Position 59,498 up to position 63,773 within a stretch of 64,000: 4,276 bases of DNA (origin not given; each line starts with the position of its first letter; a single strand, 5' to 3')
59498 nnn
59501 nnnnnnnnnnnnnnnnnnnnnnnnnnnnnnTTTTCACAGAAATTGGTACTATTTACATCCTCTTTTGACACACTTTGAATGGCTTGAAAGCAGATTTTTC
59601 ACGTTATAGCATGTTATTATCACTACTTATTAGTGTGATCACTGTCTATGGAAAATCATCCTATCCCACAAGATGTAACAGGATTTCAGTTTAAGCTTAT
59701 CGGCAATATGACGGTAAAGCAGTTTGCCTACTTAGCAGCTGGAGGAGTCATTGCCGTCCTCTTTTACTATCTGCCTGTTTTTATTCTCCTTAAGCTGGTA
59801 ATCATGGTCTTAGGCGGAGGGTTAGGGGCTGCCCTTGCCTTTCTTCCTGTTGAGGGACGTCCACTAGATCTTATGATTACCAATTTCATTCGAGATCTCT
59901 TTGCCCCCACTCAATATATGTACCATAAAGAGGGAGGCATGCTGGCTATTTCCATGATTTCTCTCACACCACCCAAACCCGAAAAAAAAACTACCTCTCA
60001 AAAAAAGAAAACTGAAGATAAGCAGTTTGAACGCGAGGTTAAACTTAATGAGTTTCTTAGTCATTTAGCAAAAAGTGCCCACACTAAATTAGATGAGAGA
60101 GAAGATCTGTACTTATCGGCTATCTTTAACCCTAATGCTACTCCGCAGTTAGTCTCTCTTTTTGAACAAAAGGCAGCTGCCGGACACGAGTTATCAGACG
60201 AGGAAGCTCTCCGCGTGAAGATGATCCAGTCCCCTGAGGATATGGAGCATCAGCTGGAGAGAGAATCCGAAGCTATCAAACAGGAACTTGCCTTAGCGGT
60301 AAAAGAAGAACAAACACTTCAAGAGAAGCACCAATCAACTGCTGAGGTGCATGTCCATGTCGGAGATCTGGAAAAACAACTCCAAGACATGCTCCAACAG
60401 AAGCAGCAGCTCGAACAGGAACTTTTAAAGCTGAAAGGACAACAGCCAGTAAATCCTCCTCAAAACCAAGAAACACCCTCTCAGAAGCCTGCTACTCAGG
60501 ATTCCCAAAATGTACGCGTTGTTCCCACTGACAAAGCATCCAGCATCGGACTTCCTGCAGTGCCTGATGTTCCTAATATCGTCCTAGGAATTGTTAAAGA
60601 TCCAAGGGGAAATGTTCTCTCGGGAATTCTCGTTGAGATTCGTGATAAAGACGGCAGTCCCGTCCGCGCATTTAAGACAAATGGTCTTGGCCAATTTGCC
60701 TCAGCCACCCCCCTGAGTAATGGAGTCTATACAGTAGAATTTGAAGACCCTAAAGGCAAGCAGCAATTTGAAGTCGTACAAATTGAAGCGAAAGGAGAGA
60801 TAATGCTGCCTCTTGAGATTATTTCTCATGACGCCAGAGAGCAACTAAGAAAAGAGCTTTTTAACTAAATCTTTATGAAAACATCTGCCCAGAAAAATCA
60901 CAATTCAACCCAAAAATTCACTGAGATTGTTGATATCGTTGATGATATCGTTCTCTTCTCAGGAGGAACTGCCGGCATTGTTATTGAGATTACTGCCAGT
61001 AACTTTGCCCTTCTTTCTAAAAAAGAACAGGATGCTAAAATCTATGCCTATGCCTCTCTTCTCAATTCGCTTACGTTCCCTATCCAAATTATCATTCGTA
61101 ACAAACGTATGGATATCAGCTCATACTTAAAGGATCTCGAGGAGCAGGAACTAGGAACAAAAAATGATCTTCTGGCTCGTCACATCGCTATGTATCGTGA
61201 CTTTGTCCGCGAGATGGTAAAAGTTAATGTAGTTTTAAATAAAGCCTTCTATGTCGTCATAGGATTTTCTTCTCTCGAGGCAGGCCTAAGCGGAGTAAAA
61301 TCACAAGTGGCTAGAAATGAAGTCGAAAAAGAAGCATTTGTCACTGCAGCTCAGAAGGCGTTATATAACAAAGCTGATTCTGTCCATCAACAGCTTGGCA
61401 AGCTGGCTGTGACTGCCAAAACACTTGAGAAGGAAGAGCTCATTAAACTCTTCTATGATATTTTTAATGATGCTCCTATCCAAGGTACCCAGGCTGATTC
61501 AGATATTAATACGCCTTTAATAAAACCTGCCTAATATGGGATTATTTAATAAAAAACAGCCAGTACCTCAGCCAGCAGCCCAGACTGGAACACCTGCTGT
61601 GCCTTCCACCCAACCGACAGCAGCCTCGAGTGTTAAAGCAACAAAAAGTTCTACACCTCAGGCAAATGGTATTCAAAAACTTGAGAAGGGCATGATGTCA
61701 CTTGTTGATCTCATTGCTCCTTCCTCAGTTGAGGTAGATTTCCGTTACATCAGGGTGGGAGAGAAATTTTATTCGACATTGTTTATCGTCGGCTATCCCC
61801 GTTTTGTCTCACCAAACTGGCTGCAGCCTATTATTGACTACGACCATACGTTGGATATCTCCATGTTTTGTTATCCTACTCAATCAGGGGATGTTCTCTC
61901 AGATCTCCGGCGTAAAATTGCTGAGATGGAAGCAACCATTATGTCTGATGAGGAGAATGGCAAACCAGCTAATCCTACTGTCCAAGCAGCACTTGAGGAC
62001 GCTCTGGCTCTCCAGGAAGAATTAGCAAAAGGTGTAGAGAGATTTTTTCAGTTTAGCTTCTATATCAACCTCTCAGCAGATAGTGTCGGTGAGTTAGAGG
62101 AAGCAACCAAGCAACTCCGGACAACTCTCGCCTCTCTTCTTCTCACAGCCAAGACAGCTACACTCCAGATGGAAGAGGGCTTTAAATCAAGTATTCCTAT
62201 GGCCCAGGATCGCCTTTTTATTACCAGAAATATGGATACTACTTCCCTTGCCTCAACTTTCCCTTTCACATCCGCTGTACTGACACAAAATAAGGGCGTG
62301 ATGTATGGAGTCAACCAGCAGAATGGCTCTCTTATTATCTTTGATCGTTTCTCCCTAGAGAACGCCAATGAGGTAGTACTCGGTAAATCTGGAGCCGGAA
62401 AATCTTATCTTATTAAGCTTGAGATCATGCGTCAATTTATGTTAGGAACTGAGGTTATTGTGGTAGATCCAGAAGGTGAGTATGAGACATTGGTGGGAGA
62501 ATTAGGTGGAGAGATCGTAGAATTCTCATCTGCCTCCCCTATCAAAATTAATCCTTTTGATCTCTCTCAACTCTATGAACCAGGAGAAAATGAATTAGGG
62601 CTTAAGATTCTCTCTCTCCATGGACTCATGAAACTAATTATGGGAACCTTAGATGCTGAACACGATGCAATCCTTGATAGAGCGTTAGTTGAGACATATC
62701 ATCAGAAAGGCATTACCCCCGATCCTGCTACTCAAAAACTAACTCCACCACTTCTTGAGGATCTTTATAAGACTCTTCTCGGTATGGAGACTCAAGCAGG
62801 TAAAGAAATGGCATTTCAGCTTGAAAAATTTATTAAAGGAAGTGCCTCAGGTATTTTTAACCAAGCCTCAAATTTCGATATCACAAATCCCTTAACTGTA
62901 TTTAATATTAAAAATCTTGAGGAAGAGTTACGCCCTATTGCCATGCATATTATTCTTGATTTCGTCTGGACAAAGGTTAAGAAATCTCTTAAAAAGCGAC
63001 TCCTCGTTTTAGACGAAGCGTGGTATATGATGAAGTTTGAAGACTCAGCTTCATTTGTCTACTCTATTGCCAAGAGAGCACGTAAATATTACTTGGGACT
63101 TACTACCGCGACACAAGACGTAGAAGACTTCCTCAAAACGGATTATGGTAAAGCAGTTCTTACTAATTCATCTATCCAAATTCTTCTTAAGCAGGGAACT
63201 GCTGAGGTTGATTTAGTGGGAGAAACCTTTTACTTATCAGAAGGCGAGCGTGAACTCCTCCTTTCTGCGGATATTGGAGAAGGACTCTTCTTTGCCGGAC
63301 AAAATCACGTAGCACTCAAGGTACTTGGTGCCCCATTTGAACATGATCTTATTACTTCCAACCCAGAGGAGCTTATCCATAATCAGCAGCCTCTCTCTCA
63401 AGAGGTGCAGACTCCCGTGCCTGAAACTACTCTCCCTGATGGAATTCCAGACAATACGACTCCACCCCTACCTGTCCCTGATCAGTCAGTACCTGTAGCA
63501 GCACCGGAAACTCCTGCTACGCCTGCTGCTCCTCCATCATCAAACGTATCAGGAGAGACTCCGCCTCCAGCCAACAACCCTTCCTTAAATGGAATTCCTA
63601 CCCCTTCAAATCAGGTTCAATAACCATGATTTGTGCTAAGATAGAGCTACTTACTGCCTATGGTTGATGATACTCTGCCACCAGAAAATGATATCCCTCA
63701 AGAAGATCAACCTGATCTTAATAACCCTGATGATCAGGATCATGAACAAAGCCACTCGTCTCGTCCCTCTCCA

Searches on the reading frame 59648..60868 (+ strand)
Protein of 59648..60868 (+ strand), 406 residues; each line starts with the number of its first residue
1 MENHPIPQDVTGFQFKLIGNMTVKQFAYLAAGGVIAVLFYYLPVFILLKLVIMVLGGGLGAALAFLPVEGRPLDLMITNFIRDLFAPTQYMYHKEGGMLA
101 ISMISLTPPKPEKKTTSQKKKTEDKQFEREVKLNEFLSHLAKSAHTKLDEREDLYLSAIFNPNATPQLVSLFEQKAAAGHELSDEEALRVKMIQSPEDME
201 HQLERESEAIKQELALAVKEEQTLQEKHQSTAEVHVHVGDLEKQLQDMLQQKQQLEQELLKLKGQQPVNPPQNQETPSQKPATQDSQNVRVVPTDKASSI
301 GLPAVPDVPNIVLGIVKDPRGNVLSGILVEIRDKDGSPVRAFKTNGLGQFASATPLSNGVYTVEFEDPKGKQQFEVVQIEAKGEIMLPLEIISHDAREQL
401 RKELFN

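Call 19: search_protein_families(library=pfam, proteins=[window:59648-60868:+], max_evalue=0.01)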
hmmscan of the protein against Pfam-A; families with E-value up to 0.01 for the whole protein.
window:59648-60868:+ (406 aa): 3 families
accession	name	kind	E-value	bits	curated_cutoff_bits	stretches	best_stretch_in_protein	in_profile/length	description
PF12666.12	PrgI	-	2.7e-09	37.9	27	1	5-91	1-90/91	PrgI family protein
PF13620.12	CarboxypepD_reg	-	5.5e-07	30.3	32.3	1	312-382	2-72/82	Carboxypeptidase regulatory-like domain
PF17210.9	SdrD_B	-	0.00071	20.2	29.7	1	318-372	18-71/112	SdrD B-like domain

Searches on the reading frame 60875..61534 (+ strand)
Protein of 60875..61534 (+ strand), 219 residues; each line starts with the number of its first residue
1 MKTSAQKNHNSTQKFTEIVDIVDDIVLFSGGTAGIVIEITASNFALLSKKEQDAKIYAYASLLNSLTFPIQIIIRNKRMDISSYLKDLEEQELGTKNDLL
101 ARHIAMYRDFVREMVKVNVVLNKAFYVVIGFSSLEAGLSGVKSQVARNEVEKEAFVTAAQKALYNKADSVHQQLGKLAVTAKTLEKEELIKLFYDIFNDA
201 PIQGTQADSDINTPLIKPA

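Call 19: search_protein_families(library=pfam, proteins=[window:60875-61534:+], max_evalue=0.01)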
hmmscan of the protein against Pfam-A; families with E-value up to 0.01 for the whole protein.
window:60875-61534:+ (219 aa): 1 family
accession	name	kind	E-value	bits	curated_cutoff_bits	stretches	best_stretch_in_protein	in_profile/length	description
PF11130.14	TraC_F_IV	-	0.0021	17.6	28.1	1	157-208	130-181/375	TraC protein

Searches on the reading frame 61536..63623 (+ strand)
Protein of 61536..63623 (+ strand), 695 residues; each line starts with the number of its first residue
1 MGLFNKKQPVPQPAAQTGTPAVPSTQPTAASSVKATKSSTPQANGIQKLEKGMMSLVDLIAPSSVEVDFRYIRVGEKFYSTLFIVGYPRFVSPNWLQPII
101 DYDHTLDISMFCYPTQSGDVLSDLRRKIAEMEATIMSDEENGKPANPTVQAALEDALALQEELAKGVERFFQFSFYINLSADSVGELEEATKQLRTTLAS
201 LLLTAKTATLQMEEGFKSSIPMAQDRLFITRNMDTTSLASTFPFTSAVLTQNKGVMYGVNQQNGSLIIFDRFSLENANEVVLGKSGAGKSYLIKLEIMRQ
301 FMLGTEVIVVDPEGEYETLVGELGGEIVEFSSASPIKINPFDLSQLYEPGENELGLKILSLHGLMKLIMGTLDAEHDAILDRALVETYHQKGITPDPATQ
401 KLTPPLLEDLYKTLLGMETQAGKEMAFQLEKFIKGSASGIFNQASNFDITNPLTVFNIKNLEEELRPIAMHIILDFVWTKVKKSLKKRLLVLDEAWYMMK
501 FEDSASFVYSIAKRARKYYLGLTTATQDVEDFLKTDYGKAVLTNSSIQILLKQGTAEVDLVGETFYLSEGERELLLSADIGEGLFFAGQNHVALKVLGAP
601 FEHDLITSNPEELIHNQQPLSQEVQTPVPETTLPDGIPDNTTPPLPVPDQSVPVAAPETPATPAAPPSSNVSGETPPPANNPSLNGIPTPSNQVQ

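Call 19: search_protein_families(library=pfam, proteins=[window:61536-63623:+], max_evalue=0.01)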
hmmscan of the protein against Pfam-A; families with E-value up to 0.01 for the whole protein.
window:61536-63623:+ (695 aa): 3 families
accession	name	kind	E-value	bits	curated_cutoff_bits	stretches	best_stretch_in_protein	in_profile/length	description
PF19044.6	P-loop_TraG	-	2.6e-26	92.6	25.8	1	274-578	27-345/413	TraG P-loop domain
PF01935.23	DUF87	-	1.3e-10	42.2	23.2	1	281-473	28-216/220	Helicase HerA, central domain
PF12846.13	AAA_10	-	2.5e-09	37.1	27.5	1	276-319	21-64/362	AAA-like domain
